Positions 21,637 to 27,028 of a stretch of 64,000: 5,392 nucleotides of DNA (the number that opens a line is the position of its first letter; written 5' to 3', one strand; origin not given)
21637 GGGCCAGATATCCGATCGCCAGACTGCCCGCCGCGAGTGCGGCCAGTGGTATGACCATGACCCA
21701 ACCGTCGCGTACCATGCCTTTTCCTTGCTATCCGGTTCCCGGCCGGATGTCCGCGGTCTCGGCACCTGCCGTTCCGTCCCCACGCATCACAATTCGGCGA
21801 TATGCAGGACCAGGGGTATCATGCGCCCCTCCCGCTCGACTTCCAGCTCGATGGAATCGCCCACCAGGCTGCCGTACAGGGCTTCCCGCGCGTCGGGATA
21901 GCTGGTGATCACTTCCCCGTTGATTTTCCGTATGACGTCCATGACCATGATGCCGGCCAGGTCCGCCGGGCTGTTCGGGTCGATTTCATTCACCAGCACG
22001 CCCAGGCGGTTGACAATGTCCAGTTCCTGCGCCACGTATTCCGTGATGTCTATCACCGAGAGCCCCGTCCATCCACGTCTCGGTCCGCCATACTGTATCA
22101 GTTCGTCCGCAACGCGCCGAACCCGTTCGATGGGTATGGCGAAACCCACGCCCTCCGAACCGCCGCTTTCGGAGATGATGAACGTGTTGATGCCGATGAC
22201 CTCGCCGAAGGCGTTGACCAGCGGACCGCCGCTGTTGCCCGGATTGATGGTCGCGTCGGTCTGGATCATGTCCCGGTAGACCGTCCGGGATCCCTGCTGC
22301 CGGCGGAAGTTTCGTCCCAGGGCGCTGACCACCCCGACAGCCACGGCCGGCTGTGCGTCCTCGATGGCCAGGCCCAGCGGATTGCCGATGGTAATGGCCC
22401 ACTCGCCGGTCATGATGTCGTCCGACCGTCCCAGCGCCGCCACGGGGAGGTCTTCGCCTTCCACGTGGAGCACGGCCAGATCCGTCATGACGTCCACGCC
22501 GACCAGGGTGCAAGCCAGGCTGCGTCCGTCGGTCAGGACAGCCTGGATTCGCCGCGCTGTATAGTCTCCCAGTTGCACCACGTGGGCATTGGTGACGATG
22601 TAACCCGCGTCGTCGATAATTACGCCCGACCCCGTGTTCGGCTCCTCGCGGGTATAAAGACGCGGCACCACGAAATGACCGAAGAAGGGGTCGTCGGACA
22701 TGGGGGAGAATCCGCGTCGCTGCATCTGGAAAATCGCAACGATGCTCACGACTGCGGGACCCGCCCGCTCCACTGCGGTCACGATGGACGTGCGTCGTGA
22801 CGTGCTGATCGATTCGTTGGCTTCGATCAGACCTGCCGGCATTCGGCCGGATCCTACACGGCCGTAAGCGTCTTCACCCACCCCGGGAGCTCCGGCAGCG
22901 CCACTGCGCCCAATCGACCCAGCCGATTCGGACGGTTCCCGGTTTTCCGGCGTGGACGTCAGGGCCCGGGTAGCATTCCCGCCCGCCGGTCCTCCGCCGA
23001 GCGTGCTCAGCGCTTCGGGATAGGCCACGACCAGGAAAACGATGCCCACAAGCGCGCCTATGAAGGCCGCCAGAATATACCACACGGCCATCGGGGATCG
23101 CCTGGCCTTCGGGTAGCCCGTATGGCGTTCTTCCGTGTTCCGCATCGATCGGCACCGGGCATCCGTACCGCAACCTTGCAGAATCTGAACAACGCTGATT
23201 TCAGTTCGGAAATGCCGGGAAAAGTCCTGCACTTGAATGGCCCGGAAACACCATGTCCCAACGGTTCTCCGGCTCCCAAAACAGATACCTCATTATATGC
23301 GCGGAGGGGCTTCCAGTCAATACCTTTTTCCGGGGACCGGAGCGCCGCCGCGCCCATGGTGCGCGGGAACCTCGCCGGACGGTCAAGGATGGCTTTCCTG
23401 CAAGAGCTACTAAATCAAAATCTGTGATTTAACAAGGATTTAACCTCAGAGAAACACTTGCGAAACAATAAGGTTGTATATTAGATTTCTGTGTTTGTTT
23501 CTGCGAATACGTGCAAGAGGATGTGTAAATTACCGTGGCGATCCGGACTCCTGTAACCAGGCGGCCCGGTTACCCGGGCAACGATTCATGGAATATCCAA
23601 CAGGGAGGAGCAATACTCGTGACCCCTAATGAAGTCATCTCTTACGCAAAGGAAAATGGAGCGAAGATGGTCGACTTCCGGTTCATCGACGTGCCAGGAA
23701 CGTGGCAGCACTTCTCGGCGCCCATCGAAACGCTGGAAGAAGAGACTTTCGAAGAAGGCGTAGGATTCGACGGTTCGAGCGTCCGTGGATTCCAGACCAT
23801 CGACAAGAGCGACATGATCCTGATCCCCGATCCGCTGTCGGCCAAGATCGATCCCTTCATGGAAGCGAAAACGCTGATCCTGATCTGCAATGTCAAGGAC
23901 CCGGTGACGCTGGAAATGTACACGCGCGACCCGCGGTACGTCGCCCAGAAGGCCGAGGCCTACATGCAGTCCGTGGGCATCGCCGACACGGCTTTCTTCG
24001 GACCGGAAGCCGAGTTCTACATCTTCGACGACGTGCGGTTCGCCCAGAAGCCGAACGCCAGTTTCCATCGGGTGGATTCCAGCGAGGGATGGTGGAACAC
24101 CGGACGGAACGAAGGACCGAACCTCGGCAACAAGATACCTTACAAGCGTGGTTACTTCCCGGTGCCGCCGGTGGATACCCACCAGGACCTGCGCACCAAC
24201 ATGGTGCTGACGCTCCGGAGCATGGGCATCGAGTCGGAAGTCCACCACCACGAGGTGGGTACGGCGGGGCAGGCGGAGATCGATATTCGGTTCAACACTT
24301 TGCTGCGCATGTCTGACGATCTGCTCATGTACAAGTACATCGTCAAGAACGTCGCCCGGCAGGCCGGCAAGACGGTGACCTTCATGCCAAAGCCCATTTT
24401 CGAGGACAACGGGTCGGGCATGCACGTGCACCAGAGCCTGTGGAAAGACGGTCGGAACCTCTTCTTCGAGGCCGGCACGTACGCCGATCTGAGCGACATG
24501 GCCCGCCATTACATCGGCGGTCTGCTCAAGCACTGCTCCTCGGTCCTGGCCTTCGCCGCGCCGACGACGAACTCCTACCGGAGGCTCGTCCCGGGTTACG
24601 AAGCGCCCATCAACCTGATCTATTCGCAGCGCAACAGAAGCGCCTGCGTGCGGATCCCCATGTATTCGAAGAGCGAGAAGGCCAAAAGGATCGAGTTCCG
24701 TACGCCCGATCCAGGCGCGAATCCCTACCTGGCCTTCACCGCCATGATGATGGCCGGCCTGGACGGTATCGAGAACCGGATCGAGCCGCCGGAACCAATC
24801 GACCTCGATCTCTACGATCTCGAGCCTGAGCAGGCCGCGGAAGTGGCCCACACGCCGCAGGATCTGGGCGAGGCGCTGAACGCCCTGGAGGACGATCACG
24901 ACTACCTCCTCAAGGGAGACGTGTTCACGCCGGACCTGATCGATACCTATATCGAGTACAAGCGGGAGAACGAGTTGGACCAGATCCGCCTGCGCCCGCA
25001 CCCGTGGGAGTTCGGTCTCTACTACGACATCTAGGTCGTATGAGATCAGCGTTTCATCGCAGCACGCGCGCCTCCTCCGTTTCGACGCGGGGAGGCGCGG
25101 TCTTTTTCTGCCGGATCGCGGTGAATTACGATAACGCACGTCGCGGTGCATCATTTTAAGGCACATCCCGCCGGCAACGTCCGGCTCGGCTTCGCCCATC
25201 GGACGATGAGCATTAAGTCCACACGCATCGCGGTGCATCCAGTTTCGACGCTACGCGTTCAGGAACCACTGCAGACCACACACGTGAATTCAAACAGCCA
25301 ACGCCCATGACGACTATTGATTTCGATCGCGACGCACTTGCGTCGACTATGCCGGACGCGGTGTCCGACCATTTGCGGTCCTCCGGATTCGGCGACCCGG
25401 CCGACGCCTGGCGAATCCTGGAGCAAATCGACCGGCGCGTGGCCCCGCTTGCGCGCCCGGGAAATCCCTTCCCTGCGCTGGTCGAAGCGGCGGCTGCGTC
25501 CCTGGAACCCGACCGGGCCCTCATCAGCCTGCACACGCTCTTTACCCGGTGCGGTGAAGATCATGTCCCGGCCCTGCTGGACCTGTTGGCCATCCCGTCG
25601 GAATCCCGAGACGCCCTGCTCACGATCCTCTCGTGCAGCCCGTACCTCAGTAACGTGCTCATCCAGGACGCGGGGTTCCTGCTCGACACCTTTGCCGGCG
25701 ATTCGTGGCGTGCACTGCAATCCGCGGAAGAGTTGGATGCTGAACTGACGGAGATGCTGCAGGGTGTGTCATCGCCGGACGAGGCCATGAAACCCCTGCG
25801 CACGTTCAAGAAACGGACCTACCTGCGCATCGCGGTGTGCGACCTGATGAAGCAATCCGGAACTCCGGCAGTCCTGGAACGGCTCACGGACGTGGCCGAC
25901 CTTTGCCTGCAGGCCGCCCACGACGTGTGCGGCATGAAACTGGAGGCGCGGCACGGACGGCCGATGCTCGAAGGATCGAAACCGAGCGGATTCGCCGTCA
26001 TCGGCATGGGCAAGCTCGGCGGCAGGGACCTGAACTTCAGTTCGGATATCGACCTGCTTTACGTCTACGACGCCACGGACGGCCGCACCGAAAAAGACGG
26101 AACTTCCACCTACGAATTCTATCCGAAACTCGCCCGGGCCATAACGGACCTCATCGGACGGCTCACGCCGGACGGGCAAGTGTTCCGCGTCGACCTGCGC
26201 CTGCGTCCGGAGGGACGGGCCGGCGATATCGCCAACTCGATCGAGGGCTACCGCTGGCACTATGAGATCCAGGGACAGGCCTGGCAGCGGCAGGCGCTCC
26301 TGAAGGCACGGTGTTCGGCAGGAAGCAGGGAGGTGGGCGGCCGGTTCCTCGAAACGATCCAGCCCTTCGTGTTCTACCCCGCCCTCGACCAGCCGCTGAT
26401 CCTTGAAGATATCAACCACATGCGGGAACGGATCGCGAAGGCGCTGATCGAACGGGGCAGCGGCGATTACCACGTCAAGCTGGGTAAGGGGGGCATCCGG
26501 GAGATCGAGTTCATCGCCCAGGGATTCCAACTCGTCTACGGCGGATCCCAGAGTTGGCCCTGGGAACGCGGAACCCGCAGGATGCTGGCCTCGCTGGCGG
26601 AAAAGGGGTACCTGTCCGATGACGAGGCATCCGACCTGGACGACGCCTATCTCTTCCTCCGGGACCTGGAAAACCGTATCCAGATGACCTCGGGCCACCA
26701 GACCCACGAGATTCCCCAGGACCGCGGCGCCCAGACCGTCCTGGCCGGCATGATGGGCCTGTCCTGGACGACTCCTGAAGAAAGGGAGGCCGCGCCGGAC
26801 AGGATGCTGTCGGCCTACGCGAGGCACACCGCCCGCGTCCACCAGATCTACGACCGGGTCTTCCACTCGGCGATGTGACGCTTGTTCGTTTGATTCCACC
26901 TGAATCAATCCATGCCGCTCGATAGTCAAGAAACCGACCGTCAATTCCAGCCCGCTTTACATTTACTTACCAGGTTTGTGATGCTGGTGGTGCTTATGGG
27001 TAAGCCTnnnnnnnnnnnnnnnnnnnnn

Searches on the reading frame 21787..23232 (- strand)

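Call 7: search_protein_families(library=pfam, proteins=[window:21787-23232:-], max_evalue=0.001)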
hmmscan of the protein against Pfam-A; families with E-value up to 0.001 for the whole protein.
window:21787-23232:- (481 aa): 5 families
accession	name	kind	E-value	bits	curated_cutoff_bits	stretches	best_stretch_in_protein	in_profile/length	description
PF13365.12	Trypsin_2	-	9.2e-31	107.9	27.6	1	201-348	1-144/144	Trypsin-like peptidase domain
PF00089.32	Trypsin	-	6.5e-18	65.8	20.6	1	200-372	26-217/220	Trypsin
PF13180.12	PDZ_2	-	1.3e-11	45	27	1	408-471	10-73/80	PDZ domain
PF17820.7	PDZ_6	-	1.2e-10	41.4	27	1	414-467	2-54/54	PDZ domain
PF00595.29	PDZ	-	9.1e-05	23.2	23.2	1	409-448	24-63/81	PDZ domain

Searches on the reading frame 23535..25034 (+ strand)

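Call 7: search_protein_families(library=pfam, proteins=[window:23535-25034:+], max_evalue=0.001)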
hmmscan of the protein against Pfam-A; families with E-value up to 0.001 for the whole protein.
window:23535-25034:+ (499 aa): 2 families
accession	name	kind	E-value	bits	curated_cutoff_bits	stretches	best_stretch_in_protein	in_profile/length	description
PF00120.29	Gln-synt_C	-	2.3e-136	454.8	24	1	131-496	2-344/344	Glutamine synthetase, catalytic domain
PF03951.24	Gln-synt_N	-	7.8e-31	106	33.4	1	43-123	2-82/82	Glutamine synthetase, beta-Grasp domain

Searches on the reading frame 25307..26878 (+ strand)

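Call 7: search_protein_families(library=pfam, proteins=[window:25307-26878:+], max_evalue=0.001)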
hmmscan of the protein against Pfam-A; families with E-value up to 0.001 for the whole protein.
window:25307-26878:+ (523 aa): 2 families
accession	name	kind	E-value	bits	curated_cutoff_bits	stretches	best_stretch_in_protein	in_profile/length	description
PF03710.21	GlnE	-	4.8e-60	203.5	24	1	103-349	3-251/252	Glutamate-ammonia ligase adenylyltransferase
PF08335.16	GlnD_UR_UTase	-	3.6e-29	102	21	1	373-519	4-141/141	GlnD PII-uridylyltransferase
